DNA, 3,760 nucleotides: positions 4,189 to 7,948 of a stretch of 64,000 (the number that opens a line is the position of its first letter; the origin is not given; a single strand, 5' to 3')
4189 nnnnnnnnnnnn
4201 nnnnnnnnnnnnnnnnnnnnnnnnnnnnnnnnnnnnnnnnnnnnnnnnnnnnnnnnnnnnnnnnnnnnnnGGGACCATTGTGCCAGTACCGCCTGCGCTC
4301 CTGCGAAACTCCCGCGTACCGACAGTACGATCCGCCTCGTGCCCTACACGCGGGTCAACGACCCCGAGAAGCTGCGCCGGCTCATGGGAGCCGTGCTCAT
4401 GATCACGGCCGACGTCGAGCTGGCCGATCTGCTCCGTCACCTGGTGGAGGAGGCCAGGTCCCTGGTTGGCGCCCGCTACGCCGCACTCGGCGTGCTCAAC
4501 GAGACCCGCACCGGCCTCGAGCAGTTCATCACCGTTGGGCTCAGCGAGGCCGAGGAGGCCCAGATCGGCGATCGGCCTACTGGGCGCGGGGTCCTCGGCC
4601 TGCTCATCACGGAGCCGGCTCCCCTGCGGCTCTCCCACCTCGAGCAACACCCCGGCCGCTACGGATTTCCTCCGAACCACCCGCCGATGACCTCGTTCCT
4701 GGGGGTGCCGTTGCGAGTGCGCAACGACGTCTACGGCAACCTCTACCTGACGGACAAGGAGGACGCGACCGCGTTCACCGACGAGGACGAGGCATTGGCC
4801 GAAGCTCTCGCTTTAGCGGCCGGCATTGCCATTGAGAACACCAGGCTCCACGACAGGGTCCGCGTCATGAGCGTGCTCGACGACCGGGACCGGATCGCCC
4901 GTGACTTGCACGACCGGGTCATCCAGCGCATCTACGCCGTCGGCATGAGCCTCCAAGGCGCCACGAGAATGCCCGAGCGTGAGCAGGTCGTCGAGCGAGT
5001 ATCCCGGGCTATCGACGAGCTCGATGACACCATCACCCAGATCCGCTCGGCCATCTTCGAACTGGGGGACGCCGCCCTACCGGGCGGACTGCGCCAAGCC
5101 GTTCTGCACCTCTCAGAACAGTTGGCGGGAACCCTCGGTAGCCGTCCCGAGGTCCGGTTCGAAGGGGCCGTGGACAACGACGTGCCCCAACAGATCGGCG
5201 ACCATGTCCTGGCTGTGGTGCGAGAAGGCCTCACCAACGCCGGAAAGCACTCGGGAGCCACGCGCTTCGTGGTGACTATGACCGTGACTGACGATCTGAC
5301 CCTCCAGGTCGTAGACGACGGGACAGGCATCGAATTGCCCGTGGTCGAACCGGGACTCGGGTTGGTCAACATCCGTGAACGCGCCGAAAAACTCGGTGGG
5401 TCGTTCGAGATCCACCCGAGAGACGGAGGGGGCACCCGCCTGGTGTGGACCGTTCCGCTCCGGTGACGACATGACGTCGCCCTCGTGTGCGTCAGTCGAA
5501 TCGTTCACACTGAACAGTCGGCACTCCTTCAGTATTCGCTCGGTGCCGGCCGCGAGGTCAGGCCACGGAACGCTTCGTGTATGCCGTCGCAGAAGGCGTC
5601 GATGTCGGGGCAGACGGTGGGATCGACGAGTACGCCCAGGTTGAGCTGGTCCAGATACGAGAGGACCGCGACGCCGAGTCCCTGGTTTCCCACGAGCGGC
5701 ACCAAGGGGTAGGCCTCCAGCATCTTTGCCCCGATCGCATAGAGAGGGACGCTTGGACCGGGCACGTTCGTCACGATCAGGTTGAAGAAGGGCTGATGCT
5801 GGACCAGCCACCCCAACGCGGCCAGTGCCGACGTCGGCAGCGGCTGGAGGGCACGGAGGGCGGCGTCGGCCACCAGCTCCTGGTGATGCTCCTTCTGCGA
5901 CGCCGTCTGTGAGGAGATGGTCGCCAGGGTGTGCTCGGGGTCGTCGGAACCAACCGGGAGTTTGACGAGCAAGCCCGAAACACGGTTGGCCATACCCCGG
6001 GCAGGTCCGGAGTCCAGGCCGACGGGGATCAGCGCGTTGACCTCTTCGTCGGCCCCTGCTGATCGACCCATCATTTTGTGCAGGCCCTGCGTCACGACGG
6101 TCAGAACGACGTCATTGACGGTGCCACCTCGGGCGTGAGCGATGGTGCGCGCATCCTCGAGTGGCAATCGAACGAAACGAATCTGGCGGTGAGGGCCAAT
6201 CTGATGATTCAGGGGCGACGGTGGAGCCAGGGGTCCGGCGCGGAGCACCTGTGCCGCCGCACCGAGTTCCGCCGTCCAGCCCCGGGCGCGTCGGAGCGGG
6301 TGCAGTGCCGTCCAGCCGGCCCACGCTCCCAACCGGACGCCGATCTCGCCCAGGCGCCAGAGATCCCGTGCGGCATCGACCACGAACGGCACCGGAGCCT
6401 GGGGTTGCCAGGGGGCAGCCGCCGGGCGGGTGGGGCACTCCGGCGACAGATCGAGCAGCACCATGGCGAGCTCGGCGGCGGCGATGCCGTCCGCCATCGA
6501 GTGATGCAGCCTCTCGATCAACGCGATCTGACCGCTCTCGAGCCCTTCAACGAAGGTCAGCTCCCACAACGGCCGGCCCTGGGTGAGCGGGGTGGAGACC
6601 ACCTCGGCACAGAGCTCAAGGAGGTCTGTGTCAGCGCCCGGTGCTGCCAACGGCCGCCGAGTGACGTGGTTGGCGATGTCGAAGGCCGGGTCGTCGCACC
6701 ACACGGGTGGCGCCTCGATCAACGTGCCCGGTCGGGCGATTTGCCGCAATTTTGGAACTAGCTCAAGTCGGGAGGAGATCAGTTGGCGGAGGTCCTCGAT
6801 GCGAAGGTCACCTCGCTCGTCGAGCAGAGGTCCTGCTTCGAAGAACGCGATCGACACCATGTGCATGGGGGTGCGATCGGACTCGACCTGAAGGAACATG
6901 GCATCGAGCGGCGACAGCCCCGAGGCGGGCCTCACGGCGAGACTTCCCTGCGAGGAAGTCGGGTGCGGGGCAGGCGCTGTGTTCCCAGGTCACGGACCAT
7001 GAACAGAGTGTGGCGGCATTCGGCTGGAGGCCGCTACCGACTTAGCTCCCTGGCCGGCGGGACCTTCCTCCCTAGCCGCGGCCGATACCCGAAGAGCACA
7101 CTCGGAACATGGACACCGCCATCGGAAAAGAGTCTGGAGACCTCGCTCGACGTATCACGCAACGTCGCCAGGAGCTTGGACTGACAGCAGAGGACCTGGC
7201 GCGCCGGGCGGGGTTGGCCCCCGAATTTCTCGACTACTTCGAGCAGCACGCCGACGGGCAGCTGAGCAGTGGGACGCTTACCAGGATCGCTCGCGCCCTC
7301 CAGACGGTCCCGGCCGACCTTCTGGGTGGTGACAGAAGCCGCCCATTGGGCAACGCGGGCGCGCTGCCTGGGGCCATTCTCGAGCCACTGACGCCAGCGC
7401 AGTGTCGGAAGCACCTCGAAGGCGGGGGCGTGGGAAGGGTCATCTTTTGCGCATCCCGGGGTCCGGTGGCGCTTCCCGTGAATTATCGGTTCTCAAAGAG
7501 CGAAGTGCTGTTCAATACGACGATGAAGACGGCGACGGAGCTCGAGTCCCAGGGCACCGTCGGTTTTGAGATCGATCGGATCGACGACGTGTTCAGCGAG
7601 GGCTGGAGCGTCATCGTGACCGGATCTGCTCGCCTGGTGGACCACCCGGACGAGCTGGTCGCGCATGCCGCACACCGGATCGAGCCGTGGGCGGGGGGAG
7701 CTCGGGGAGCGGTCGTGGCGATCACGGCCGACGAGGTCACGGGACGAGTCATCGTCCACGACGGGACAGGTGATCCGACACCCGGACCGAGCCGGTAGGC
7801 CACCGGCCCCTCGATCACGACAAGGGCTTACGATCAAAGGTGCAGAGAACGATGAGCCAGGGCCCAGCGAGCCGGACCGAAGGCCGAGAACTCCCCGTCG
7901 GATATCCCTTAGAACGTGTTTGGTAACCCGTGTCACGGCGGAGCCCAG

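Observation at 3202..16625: Near-identical 15-nt box in three promoter regions of the stress-gene neighbourhood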

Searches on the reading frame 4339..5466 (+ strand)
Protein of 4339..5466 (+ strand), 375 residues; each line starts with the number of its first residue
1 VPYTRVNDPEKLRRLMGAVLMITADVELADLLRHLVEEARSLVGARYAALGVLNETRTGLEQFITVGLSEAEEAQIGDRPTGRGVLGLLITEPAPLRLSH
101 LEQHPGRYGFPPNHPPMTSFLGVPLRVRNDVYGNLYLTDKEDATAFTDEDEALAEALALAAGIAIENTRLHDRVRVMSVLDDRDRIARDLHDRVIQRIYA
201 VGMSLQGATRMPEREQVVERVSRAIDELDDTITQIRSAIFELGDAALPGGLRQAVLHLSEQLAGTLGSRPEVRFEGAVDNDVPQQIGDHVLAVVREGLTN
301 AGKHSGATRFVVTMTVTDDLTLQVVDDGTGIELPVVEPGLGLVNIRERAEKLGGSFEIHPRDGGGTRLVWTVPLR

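Call 10: search_protein_families(library=pfam, proteins=[window:4339-5466:+])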
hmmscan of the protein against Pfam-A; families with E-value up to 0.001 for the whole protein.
window:4339-5466:+ (375 aa): 5 families
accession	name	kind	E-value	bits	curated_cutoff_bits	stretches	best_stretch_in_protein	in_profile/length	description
PF13185.12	GAF_2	-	2.4e-19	70.3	28.6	1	27-166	3-136/136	GAF domain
PF01590.32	GAF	-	3e-17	63.8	22.4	1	28-165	2-133/133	GAF domain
PF02518.31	HATPase_c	-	3.9e-11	43.8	26.4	1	289-374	5-109/111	Histidine kinase-, DNA gyrase B-, and HSP90-like ATPase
PF07730.19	HisKA_3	-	1.3e-10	42.1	24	1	183-244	2-65/68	Histidine kinase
PF13492.12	GAF_3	-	1.5e-07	32.3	27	1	116-167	79-129/129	GAF domain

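Call 34: search_solved_structures(query=window:4339-5466:+, show_alignments=3, max_evalue=0.01)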
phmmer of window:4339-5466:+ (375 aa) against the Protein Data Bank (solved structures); distinct sequences matched with E-value up to 0.01: 21.
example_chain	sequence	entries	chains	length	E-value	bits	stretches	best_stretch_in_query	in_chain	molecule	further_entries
2vzw_A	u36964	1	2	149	2.8e-42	148.3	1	31-173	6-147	PROBABLE HISTIDINE KINASE RESPONSE REGULATOR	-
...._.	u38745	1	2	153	1.9e-41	145.5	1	25-173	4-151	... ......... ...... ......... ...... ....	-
2y79_A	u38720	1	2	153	1.2e-40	142.9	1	25-173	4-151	REDOX SENSOR HISTIDINE KINASE RESPONSE REGULATOR DEVS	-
4ynr_A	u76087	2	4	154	1.6e-40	142.5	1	24-173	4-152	Redox sensor histidine kinase response regulator DevS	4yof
2w3d_A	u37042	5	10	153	2.3e-40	142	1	25-173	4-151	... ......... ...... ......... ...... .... (GAF FAMILY PROTEIN)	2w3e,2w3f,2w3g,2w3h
3zxq_A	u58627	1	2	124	8.2e-18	67.8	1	269-375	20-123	HYPOXIA SENSOR HISTIDINE KINASE RESPONSE REGULATOR DOST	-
3zxo_A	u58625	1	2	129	4.2e-16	62.2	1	251-374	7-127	REDOX SENSOR HISTIDINE KINASE RESPONSE REGULATOR DEVS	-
8sbm_A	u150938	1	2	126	1.1e-15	60.8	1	260-374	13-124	GAF domain-containing protein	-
4gt8_A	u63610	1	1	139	3.6e-11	46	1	278-374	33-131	Sensor protein vraS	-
3gig_A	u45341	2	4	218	1.1e-09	41.1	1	171-373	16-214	Sensor histidine kinase desK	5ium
7ssj_A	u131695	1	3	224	1.2e-09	41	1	171-373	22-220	Sensor histidine kinase DesK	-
3ehf_A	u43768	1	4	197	1.1e-08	37.8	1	180-373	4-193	Sensor kinase (YocF protein)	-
3gie_A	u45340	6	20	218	1.5e-08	37.4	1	171-373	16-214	Sensor histidine kinase desK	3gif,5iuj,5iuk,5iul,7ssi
3ehh_A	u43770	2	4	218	1.9e-07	33.8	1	171-373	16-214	Sensor kinase (YocF protein)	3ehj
5w10_A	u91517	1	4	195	0.00022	23.7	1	8-170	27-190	cGMP-specific phosphodiesterase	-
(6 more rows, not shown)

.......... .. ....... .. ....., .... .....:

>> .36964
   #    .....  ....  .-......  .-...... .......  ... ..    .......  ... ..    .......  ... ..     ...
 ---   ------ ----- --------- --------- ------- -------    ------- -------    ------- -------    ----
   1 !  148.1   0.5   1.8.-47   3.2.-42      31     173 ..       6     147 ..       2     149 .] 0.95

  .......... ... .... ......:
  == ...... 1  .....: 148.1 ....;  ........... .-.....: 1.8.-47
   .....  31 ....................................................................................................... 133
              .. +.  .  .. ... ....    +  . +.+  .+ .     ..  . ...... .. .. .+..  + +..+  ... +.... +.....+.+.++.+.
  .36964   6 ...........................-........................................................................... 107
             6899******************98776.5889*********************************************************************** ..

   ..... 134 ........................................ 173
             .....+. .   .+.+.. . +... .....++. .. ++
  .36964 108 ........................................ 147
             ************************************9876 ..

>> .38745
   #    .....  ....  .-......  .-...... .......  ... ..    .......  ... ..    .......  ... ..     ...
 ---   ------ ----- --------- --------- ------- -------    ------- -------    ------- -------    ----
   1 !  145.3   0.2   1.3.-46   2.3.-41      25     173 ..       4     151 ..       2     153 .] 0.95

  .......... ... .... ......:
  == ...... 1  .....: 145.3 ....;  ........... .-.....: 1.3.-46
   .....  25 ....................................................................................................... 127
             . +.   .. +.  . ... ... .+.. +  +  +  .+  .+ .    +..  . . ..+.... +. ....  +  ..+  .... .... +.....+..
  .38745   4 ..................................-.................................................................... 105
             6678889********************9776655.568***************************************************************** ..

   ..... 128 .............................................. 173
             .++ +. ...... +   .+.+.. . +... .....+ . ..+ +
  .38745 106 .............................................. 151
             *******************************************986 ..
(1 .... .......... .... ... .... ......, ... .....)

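Call 45: search_protein_families(library=ncbifam, proteins=[window:4339-5466:+], max_evalue=0.01)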
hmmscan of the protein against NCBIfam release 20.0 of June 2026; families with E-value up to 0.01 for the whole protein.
window:4339-5466:+ (375 aa): 11 families
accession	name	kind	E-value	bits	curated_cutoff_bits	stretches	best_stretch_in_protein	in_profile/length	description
NF047786.1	his_kin_MadS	equivalog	2.2e-24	86.3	500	1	159-373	207-434/434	MadS family sensor histidine kinase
NF052443.1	SensHisKinMctS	equivalog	9.8e-21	73.6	700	1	180-373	248-447/457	two-component system sensor histidine kinase MctS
NF007896.0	PRK10600.1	equivalog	8.2e-20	71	578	1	132-369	341-580/598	nitrate/nitrite two-component system sensor histidine kinase NarX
NF052531.1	Strep_LiaS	equivalog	9e-20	71.2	450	1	165-374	117-327/328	envelope stress sensor histidine kinase LiaS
NF008184.0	PRK10935.1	equivalog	5e-18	65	553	1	123-370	309-555/565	nitrate/nitrite two-component system sensor histidine kinase NarQ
NF008649.0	PRK11644.1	equivalog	7.3e-17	61.3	408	1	182-373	303-495/499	signal transduction histidine-protein kinase/phosphatase UhpB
NF047322.1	HK_morpho_MacS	equivalog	4.1e-10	39.4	300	1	166-373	161-367/367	MacS family sensor histidine kinase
NF008283.0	PRK11061.1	equivalog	7e-05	21.3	583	1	13-164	3-153/748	phosphoenolpyruvate--protein phosphotransferase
TIGR01817.1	nifA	equivalog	0.00013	20.9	528.85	1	22-186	14-179/534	nif-specific transcriptional activator NifA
NF051872.1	HisKinPhyk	equivalog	0.00078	18.1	750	1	295-367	455-531/537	sensor histidine kinase PhyK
NF041606.1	dguan_cyc_DgcA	equivalog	0.0064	15.5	370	0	121-173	124-177/340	diguanylate cyclase DgcA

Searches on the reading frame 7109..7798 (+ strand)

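Call 10: search_protein_families(library=pfam, proteins=[window:7109-7798:+])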
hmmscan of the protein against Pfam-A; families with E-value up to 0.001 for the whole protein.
window:7109-7798:+ (229 aa): 4 families
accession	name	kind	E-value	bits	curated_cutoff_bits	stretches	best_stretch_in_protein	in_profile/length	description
PF12900.13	Pyridox_ox_2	-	9.3e-18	65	27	1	97-214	3-140/140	Pyridoxamine 5'-phosphate oxidase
PF13560.12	HTH_31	-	4.2e-07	30.6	27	1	11-70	1-60/64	Helix-turn-helix domain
PF01381.28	HTH_3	-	1.5e-05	25.4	23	1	18-71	3-54/55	Helix-turn-helix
PF13443.12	HTH_26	-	6.7e-05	23.5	22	1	16-72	2-58/63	Cro/C1-type HTH DNA-binding domain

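Call 45: search_protein_families(library=ncbifam, proteins=[window:7109-7798:+], max_evalue=0.01)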
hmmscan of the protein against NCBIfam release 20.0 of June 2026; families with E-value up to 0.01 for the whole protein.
window:7109-7798:+ (229 aa): 3 families
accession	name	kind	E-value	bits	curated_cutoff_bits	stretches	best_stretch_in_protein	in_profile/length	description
NF006015.0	PRK08154.1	subfamily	1.3e-05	24.5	204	1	11-76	30-94/314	anaerobic benzoate catabolism transcriptional regulator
NF007257.0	PRK09706.1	subfamily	0.00024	20.9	101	1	12-78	6-71/135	transcriptional repressor DicA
TIGR03070.1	couple_hipB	subfamily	0.00092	19.1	71.65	1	11-46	2-37/58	type II toxin-antitoxin system Y4mF family antitoxin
